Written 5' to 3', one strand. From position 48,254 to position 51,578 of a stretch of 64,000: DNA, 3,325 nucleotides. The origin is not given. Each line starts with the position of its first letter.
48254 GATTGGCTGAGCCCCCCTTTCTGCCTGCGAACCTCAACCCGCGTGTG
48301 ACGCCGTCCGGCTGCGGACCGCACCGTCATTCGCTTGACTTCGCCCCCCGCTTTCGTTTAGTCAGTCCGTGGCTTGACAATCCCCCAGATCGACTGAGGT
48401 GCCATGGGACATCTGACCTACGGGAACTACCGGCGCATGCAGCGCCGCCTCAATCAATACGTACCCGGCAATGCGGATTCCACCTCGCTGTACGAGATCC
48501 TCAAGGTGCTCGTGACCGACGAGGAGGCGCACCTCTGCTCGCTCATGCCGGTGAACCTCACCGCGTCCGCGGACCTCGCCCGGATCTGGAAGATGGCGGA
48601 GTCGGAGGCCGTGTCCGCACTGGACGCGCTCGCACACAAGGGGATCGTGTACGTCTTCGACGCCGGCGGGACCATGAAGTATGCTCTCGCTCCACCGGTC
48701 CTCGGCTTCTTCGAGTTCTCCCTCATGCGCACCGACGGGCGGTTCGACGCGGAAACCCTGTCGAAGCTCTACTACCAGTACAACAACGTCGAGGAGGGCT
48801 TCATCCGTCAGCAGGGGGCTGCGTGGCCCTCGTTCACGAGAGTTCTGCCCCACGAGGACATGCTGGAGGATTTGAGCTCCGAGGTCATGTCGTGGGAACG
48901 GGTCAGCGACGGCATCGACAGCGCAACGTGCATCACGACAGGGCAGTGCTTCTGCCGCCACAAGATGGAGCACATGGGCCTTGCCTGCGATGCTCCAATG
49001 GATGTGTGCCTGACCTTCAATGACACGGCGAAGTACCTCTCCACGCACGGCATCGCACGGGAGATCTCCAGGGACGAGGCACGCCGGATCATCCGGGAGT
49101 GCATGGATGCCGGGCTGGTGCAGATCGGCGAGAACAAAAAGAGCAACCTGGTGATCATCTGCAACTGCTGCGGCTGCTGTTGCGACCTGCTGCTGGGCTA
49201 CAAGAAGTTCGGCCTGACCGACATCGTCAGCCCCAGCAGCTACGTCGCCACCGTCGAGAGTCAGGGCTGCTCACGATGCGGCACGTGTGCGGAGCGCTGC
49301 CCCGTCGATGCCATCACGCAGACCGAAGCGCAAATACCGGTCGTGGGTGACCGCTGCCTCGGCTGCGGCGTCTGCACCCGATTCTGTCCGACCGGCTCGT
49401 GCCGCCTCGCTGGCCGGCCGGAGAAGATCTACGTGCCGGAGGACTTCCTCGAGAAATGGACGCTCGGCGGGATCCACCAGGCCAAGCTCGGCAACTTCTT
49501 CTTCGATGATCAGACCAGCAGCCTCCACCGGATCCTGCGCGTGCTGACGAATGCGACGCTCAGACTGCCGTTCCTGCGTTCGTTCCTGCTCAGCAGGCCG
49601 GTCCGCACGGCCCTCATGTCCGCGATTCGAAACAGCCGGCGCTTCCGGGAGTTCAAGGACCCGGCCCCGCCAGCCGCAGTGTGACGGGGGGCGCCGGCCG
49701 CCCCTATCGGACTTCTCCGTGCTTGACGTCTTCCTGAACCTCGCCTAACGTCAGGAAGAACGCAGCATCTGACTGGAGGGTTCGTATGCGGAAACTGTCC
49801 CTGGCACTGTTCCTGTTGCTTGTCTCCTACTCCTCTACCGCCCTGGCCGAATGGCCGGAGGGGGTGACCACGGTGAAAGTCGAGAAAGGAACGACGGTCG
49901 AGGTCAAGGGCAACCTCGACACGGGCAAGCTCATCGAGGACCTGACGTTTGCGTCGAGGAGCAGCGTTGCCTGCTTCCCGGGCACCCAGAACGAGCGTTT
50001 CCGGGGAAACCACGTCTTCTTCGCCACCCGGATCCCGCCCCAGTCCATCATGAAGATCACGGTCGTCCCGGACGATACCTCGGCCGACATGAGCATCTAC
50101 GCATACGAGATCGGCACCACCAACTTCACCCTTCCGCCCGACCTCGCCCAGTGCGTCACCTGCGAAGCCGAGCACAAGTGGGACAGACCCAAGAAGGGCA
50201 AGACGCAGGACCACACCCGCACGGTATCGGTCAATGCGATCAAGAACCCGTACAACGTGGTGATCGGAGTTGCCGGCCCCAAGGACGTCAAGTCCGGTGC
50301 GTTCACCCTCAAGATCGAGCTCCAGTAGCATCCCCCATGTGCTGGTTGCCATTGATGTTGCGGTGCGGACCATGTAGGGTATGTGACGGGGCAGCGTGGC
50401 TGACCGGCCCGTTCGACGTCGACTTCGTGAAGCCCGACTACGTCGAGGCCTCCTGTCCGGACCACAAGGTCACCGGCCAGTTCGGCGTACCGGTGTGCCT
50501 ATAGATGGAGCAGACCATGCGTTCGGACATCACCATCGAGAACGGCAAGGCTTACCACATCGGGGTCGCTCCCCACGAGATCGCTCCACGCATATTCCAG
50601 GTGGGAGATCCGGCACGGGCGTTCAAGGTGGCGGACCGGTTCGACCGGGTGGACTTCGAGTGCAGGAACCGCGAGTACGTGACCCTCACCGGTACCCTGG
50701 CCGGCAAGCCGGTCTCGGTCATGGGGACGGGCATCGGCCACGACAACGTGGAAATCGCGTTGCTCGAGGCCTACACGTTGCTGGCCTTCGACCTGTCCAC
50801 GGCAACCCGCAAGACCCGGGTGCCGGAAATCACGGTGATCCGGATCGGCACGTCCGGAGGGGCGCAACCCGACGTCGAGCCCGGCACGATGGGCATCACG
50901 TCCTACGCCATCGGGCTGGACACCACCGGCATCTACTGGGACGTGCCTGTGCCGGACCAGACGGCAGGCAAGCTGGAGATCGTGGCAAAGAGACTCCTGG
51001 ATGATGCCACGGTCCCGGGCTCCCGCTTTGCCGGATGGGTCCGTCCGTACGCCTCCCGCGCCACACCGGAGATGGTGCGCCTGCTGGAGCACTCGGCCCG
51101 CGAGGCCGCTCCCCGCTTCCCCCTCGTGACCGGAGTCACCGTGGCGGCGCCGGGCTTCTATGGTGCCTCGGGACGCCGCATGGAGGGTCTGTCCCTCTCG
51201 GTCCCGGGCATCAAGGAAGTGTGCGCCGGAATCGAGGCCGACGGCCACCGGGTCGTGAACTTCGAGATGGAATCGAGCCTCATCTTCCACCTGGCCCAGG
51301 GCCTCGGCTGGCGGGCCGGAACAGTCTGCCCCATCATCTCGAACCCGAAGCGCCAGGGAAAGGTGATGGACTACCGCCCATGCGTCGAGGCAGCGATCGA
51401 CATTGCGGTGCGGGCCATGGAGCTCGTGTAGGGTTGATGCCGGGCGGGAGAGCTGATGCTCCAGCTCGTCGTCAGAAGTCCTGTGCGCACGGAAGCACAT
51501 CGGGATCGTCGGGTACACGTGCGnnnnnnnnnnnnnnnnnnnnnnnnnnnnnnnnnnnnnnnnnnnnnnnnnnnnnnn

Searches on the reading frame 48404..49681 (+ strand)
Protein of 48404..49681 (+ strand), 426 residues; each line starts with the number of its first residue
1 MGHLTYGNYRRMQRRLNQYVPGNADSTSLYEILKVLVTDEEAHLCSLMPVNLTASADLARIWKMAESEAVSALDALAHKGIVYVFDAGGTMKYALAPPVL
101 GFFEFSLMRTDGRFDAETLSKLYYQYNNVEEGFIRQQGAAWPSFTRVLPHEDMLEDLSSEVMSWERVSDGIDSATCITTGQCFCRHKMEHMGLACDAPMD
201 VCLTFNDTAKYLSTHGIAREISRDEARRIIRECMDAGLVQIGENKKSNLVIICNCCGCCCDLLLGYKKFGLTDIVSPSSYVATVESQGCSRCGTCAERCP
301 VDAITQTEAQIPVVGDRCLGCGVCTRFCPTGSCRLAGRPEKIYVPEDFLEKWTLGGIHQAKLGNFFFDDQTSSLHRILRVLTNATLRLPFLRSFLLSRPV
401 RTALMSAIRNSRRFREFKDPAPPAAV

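Call 67: search_protein_families(library=pfam, proteins=[window:48404-49681:+], max_evalue=0.0001)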
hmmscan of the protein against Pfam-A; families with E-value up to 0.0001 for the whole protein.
window:48404-49681:+ (426 aa): 5 families
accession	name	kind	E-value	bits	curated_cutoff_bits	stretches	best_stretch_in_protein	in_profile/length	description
PF14697.11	Fer4_21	-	1e-07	32.4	35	1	282-333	1-56/59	4Fe-4S dicluster domain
PF13237.11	Fer4_10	-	2.2e-06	28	25.5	1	285-329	5-53/53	4Fe-4S dicluster domain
PF12838.12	Fer4_7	-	2.5e-06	28.3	27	1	289-331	2-51/52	4Fe-4S dicluster domain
PF00037.32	Fer4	-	9.6e-06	25.6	21.1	1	289-305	8-24/24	4Fe-4S binding domain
PF13187.11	Fer4_9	-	1.8e-05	25.1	27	1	289-331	2-50/52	4Fe-4S dicluster domain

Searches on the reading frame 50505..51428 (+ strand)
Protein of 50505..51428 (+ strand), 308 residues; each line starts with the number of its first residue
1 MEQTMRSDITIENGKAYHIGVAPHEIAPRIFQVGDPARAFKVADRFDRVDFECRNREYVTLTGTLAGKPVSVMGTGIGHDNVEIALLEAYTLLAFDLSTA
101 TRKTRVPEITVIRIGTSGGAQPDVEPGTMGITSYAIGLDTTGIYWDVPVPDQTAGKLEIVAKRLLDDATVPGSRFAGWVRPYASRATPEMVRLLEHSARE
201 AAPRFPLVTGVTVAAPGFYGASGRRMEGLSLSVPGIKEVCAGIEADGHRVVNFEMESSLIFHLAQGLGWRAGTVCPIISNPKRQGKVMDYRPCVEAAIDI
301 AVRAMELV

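Call 67: search_protein_families(library=pfam, proteins=[window:50505-51428:+], max_evalue=0.0001)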
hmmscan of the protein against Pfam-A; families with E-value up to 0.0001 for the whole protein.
window:50505-51428:+ (308 aa): 1 family
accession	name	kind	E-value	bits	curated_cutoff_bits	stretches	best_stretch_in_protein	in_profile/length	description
PF01048.26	PNP_UDP_1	-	1.3e-23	84.1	25.1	1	30-280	3-198/233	Phosphorylase superfamily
